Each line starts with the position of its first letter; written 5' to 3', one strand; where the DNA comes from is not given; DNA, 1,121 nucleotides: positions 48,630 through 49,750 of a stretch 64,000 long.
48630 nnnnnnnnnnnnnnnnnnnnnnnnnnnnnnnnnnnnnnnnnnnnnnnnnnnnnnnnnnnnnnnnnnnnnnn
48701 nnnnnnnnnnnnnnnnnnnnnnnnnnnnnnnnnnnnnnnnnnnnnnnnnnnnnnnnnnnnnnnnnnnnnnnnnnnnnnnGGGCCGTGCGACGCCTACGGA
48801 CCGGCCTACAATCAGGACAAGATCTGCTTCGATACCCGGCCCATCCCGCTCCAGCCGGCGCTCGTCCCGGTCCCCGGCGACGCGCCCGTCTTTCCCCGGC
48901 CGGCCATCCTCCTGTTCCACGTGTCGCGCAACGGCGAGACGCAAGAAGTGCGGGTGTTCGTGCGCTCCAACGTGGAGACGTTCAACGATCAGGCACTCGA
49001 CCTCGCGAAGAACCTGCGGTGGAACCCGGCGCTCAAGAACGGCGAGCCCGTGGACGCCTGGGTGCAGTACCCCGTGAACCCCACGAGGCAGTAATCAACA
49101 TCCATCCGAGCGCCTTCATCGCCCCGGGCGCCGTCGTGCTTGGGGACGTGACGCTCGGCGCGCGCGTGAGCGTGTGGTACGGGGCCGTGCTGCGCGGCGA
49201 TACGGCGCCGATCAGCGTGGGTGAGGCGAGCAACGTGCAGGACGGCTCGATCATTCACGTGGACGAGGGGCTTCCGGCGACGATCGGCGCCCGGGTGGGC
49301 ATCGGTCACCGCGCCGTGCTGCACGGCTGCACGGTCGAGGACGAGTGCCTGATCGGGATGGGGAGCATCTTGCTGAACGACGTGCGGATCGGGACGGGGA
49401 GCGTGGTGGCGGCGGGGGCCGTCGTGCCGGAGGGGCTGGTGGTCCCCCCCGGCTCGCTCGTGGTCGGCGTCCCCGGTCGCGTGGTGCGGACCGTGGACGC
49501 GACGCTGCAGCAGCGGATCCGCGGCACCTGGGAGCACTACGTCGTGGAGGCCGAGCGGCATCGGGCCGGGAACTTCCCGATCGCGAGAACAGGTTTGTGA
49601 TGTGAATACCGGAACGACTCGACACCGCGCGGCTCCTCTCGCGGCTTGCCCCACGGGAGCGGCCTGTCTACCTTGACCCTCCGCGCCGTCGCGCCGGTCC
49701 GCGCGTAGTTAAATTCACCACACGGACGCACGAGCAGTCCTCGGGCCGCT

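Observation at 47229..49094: Hanks kinase with periplasmic PEGA and TonB-C-terminal-like domains, immediately downstream of an OM barrel gene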

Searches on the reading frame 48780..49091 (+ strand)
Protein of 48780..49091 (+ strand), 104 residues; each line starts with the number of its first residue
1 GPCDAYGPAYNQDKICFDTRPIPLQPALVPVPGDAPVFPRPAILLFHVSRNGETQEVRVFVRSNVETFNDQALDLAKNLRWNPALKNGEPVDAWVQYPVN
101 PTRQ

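Call 45: predict_structure(alignment_id=A2)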
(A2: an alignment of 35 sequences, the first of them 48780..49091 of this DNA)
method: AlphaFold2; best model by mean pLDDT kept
length: 104 residues; sequences in the alignment: 35
mean_pLDDT: 89.7   pTM: 0.78
mean pLDDT of the five models: 89.7, 86.7, 85.1, 85.0, 72.7
residues with pLDDT >= 90: 78; 70-90: 11; 50-70: 15; < 50: 0
segments of 3 or more residues with pLDDT < 50: none
pLDDT, mean of each block of 10 residues (from residue 1): 63 75 95 95 95 95 97 96 92 92 95
secondary structure, 60 per line:
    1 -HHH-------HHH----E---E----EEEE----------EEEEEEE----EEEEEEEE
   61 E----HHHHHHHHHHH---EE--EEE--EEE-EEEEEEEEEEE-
elements in order: E28-31 E42-48 E53-61 H66-76 E84-86 E89-91 E93-103

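Call 47: fold_search(model_id=the predicted structure, library=pdb)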
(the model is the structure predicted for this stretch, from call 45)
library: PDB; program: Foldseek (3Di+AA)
matches with E <= 10: 216; with E <= 0.001: 0
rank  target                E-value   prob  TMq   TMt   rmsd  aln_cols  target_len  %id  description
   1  6i97_D                2.3e-03  1.00  0.52  0.59   5.4        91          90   19  Structure of the ferrioxamine B transporter FoxA from Pseudomonas aeruginosa in complex with ferrioxamine B and a C-te (released 2019-08-28)
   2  9dc4_T                1.0e-02  1.00  0.49  0.59   1.6        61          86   18  Transferrin Binding Protein A in complex with transferrin binding protein B, transferrin and globular domain of TonB (released 2026-03-04)
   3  6fip_MODEL_1_A        1.8e-02  0.99  0.46  0.48   6.2        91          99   19  Solution NMR structure of Pseudomonas aeruginosa TonB CTD (released 2018-08-29)
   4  8rd6_MODEL_1_A        2.5e-02  0.96  0.43  0.48   5.7        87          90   11  the C-terminal domain of TonB protein from Salmonella enterica. (released 2024-01-17)
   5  9ddz                  3.4e-02  1.00  0.47  0.58   2.4        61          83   21  Crystal Structure of Neisseria meningitidis TonB C-terminus domain (globular domain) (released 2026-03-04)
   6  1u07_B                4.9e-02  0.63  0.30  0.34   7.4        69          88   16  Crystal Structure of the 92-residue C-term. part of TonB with significant structural changes compared to shorter fragm (released 2004-11-30)
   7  2gsk_B                5.5e-02  0.92  0.36  0.45   5.8        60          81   15  Structure of the BtuB:TonB Complex (released 2006-06-13)
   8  1u07_A                6.2e-02  0.96  0.40  0.45   3.7        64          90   16  Crystal Structure of the 92-residue C-term. part of TonB with significant structural changes compared to shorter fragm (released 2004-11-30)
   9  1xx3_MODEL_1_A        7.4e-02  0.98  0.43  0.49   2.7        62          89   13  Solution Structure of Escherichia coli TonB-CTD (released 2005-02-15)
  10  5lw8_MODEL_1_A        1.1e-01  0.97  0.44  0.49   4.4        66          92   18  NMR solution structure of Helicobacter pylori TonB-CTD (residues 194-285) (released 2016-10-19)
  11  2m2k_MODEL_1_A        1.9e-01  0.87  0.39  0.32   5.1        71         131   11  The structure of HasB CTD (released 2013-04-10)
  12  7zc8_A                2.5e-01  0.82  0.40  0.47   4.1        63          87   13  Crystal structure of the C-terminal domain of FusB, a TonB homologue (released 2022-08-17)
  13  2x9a_B                2.5e-01  0.80  0.39  0.44   5.2        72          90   14  crystal structure of g3p from phage IF1 in complex with its coreceptor, the C-terminal domain of TolA (released 2010-12-01)
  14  9hi3                  2.6e-01  0.77  0.41  0.23   4.1        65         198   12  C-terminal domain of pectobacterial FusB in complex with spinach ferredoxin 1 (released 2025-04-23)
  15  7zc8_B                2.8e-01  0.44  0.34  0.40   4.8        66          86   12  Crystal structure of the C-terminal domain of FusB, a TonB homologue (released 2022-08-17)
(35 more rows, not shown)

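Call 48: search_protein_representatives(alignment_id=A2)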
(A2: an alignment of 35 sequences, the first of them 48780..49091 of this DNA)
Query: 35 sequences, 240 profile positions. Proteins with E-value up to 0.001 (for the whole library): 15465; up to 1e-10: 2461; up to 1e-30: 132. The best 150 are listed.
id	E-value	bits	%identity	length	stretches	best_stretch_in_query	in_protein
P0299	1.8e-140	482.7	-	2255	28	62-130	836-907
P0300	7.0e-108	376.0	-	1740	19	64-127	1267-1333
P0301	4.2e-105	366.9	-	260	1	6-240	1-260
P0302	2.0e-96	338.5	-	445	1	2-240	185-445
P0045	1.4e-91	322.6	-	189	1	58-240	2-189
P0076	9.5e-81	287.2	-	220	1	57-240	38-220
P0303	9.6e-77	274.1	-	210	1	54-240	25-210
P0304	1.4e-76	273.6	-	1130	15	63-131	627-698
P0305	1.2e-73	263.9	-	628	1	1-240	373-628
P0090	1.1e-70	254.2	-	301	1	1-190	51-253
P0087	2.9e-70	252.9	-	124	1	115-240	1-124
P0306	1.6e-65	237.3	-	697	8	61-133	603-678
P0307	6.4e-63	228.8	-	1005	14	63-131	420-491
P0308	4.0e-62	226.2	-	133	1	105-239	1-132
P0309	5.0e-61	222.6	-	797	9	63-127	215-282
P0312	5.2e-52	193.1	-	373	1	129-240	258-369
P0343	1.3e-39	152.5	-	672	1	26-238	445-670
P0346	1.1e-38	149.4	-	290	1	27-238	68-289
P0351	3.5e-38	147.8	-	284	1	48-237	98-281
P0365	7.4e-36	140.2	-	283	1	27-239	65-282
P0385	1.5e-33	132.7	-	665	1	37-239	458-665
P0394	4.0e-33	131.3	-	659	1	46-239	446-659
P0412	5.0e-31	124.4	-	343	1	56-239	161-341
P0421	9.6e-31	123.5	-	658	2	46-239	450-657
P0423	1.0e-30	123.4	-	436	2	158-238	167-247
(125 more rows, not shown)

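Call 50: list_cluster_members(proteins=[P0343, P0385, P0394, P0421, P0305, P0312, P0423, P0346, P0351, P0412])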
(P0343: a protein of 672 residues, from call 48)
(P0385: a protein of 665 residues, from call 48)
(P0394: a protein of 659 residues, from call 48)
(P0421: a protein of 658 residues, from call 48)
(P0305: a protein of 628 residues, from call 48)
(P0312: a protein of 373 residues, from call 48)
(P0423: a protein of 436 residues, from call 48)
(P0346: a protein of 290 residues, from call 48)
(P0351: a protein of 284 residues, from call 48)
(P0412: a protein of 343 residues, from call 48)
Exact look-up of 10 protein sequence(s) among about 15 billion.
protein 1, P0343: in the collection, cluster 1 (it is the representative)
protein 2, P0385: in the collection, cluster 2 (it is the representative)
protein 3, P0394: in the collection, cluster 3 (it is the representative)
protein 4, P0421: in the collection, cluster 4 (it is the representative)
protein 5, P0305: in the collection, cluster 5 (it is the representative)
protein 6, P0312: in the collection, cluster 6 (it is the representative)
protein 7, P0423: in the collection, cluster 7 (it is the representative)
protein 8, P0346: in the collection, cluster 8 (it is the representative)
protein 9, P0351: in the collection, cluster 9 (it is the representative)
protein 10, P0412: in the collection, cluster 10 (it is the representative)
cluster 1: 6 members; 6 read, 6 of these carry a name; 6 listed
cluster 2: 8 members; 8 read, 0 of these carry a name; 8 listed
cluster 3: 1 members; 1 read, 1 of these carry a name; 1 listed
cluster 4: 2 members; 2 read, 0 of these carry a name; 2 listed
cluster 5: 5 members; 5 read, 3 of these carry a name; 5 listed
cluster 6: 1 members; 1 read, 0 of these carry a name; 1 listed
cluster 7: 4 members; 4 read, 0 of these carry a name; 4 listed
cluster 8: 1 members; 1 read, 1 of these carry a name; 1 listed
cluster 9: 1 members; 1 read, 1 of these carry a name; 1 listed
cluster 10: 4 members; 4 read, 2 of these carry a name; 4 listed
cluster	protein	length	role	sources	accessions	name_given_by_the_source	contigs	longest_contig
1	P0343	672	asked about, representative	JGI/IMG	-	serine/threonine-protein kinase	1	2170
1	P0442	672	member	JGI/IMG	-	serine/threonine-protein kinase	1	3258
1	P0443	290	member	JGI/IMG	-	hypothetical protein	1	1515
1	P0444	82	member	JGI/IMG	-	hypothetical protein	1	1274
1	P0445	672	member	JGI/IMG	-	serine/threonine-protein kinase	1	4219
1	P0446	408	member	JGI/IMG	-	hypothetical protein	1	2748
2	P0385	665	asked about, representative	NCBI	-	-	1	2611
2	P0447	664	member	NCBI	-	-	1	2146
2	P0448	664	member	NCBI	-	-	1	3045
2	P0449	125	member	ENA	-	-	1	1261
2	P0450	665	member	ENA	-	-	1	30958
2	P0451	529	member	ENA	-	-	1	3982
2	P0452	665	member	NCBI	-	-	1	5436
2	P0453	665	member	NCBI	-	-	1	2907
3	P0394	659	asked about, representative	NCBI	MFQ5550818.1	MAG: protein kinase [Gemmatimonadales bacterium]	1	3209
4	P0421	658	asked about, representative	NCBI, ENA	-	-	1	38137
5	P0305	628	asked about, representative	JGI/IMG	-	serine/threonine-protein kinase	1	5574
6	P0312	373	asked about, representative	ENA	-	-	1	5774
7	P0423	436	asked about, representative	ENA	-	-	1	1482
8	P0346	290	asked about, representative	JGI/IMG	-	hypothetical protein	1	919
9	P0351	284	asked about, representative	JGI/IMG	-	TonB family protein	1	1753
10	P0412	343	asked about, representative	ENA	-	-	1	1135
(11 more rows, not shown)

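Call 51: search_protein_families(library=pfam, proteins=[P0343, P0385, P0394, P0421, P0312, P0423, P0346, P0351, P0412, P0365], max_evalue=0.001)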
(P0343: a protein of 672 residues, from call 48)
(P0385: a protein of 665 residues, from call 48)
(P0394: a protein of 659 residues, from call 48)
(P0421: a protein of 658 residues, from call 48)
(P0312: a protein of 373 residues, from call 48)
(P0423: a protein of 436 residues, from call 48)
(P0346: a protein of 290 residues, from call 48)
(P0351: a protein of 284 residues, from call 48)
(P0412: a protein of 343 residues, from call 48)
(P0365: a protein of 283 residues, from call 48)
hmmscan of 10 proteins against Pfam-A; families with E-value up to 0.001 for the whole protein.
P0343 (672 aa): 7 families
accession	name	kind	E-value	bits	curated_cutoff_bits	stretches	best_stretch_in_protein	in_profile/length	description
PF00069.31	Pkinase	-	1.2e-46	159.7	31.7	1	52-298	1-253/263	Protein kinase domain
PF07714.23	PK_Tyr_Ser-Thr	-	4e-30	105.4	23.1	1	53-297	2-249/258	Protein tyrosine and serine/threonine kinase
PF13240.11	Zn_Ribbon_1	-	5.6e-08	32.8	25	1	2-21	1-20/23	zinc-ribbon domain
PF08308.17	PEGA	-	5.3e-06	26.7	20.8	1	481-541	2-65/71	PEGA domain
PF03109.22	ABC1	-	4.5e-05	23.1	22.9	1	93-200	116-217/244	ABC1 atypical kinase-like domain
PF01636.29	APH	-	0.00016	21.9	23.2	0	168-197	167-197/239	Phosphotransferase enzyme family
PF13248.11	Zn_ribbon_3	-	0.00089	19.1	27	0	3-24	5-26/26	zinc-ribbon domain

P0385 (665 aa): 8 families
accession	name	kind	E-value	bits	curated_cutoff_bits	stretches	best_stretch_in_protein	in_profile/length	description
PF00069.31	Pkinase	-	1.8e-50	172.2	31.7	1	53-300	1-254/263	Protein kinase domain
PF07714.23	PK_Tyr_Ser-Thr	-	1.2e-27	97.3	23.1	1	54-299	2-250/258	Protein tyrosine and serine/threonine kinase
PF13240.11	Zn_Ribbon_1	-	1.7e-06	28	25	1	2-24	1-23/23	zinc-ribbon domain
PF08308.17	PEGA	-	6.9e-06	26.3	20.8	1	501-557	10-69/71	PEGA domain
PF01636.29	APH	-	1.6e-05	25.2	23.2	1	137-198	139-197/239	Phosphotransferase enzyme family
PF13620.12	CarboxypepD_reg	-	2.1e-05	25.2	32.3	1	519-556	44-82/82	Carboxypeptidase regulatory-like domain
PF03544.19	TonB_C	-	3.5e-05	24.6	24.6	1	605-660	19-74/79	Gram-negative bacterial TonB protein C-terminal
PF13248.11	Zn_ribbon_3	-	0.00046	20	27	1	3-24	5-26/26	zinc-ribbon domain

P0394 (659 aa): 7 families
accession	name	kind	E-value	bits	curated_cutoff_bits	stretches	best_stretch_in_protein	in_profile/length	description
PF00069.31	Pkinase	-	3.8e-49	167.9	31.7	1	54-300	1-253/263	Protein kinase domain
PF07714.23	PK_Tyr_Ser-Thr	-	5.1e-30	105.1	23.1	1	55-298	2-248/258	Protein tyrosine and serine/threonine kinase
PF13240.11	Zn_Ribbon_1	-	5.3e-06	26.5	25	1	2-21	1-20/23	zinc-ribbon domain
PF03544.19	TonB_C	-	6.7e-05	23.7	24.6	1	597-653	17-73/79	Gram-negative bacterial TonB protein C-terminal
PF03109.22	ABC1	-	0.00012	21.8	22.9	1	96-202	117-217/244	ABC1 atypical kinase-like domain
PF13248.11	Zn_ribbon_3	-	0.00019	21.2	27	1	2-23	4-25/26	zinc-ribbon domain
PF01636.29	APH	-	0.00028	21.2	23.2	0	170-197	167-195/239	Phosphotransferase enzyme family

P0421 (658 aa): 6 families
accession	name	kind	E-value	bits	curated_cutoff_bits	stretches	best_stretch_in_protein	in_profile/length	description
PF00069.31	Pkinase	-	1.1e-49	169.7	31.7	1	52-298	1-253/263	Protein kinase domain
PF07714.23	PK_Tyr_Ser-Thr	-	5.8e-30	104.9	23.1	1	54-297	3-249/258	Protein tyrosine and serine/threonine kinase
PF03109.22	ABC1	-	3e-07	30.3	22.9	1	91-199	114-216/244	ABC1 atypical kinase-like domain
PF01636.29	APH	-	5.3e-06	26.8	23.2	1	167-197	166-197/239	Phosphotransferase enzyme family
PF08308.17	PEGA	-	1.2e-05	25.5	20.8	1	472-536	2-69/71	PEGA domain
PF03544.19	TonB_C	-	0.00041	21.2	24.6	0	599-651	21-73/79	Gram-negative bacterial TonB protein C-terminal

P0312 (373 aa): 1 family
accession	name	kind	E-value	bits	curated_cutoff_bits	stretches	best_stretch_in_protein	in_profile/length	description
PF03544.19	TonB_C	-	2.3e-06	28.4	24.6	1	308-365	19-78/79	Gram-negative bacterial TonB protein C-terminal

P0423 (436 aa): 2 families
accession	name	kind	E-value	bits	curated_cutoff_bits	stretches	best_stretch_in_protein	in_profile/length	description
PF03544.19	TonB_C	-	1.5e-06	29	24.6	1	189-244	20-77/79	Gram-negative bacterial TonB protein C-terminal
PF08308.17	PEGA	-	0.00046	20.5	20.8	0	268-317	14-61/71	PEGA domain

P0346 (290 aa): 0 families

P0351 (284 aa): 2 families
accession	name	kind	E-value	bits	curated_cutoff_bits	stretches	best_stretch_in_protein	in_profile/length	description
PF03544.19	TonB_C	-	2.5e-09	37.9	24.6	1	214-279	10-77/79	Gram-negative bacterial TonB protein C-terminal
PF08308.17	PEGA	-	8.8e-07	29.2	20.8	1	117-179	4-69/71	PEGA domain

P0412 (343 aa): 4 families
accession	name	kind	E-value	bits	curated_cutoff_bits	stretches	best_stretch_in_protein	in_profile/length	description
PF14534.12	DUF4440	-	1.1e-05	26.2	25.2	1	37-143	3-107/107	Domain of unknown function (DUF4440)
PF08308.17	PEGA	-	1.3e-05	25.5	20.8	1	169-234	2-70/71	PEGA domain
PF13620.12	CarboxypepD_reg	-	4.8e-05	24.1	32.3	1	195-232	44-82/82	Carboxypeptidase regulatory-like domain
PF03544.19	TonB_C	-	0.00077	20.3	24.6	0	281-332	19-70/79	Gram-negative bacterial TonB protein C-terminal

P0365 (283 aa): 2 families
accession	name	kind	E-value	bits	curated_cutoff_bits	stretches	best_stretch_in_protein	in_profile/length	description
PF03544.19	TonB_C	-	0.00014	22.7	24.6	1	216-279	13-78/79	Gram-negative bacterial TonB protein C-terminal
PF08308.17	PEGA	-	0.00014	22.2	20.8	1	100-163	2-68/71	PEGA domain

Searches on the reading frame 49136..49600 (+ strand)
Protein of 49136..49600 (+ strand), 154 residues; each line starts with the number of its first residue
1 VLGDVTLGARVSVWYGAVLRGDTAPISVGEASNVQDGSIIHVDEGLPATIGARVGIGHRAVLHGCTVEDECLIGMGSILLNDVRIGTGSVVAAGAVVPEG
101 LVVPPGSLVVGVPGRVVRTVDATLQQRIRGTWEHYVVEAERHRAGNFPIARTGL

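Call 66: search_protein_families(library=ncbifam, proteins=[window:49136-49600:+], max_evalue=0.01)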
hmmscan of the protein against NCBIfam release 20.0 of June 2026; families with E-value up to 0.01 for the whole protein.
window:49136-49600:+ (154 aa): 35 families (the best 25 are shown)
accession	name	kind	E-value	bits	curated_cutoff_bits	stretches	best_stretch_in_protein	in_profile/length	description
NF050158.1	CarbAnhydGPos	equivalog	3.7e-40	137.4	250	1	2-141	25-164/172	gamma carbonic anhydrase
TIGR02287.1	PaaY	equivalog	1.8e-27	96.3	319.6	1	2-137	24-160/192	phenylacetic acid degradation protein PaaY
NF010150.1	PRK13627.1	equivalog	1.4e-22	80.4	305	1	2-133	26-158/196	carnitine operon protein CaiE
NF053794.1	beta_CO2some_M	equivalog_domain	8.4e-13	48.2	550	1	2-110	35-153/320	beta-carboxysome scaffolding protein CcmM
NF040597.1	carb_anhyd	equivalog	3e-12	46.6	380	2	2-44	76-119/248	carbonic anhydrase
TIGR03532.1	DapD_Ac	equivalog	8.1e-12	45.2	231.75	1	27-127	118-221/231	2,3,4,5-tetrahydropyridine-2,6-dicarboxylate N-acetyltransferase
TIGR03570.1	NeuD_NnaD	subfamily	1.6e-11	44.2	160.8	1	5-115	100-202/202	NeuD/PglB/VioB family sugar acetyltransferase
TIGR03308.1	phn_thr-fam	hypoth_equivalog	2.2e-07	30.9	201.65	1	65-141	109-185/204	phosphonate metabolim protein, transferase hexapeptide repeat family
NF007076.0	PRK09527.1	equivalog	4.9e-07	29.4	347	2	83-122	150-187/203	galactoside O-acetyltransferase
NF041874.1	EPS_EpsC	equivalog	5.1e-07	29.6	150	1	27-119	83-166/168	serine O-acetyltransferase EpsC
NF058585.1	HptprglPActTf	PfamEq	1.8e-06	27.6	300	1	65-125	107-165/172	heptaprenylglyceryl phosphate O-acetyltransferase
TIGR02353.1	NRPS_term_dom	equivalog_domain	1.1e-05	24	423.1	1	66-128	162-224/695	Pls/PosA family non-ribosomal peptide synthetase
NF007240.0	PRK09677.1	equivalog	4.5e-05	23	243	1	67-122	133-186/192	putative lipopolysaccharide biosynthesis O-acetyl transferase WbbJ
NF000084.1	amicyc_ac_ApmA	equivalog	5e-05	23.2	550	1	84-136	198-250/274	aminocyclitol acetyltransferase ApmA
NF010933.0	PRK14353.1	equivalog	6.4e-05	21.7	505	1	63-119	379-433/453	bifunctional UDP-N-acetylglucosamine diphosphorylase/glucosamine-1-phosphate N-acetyltransferase GlmU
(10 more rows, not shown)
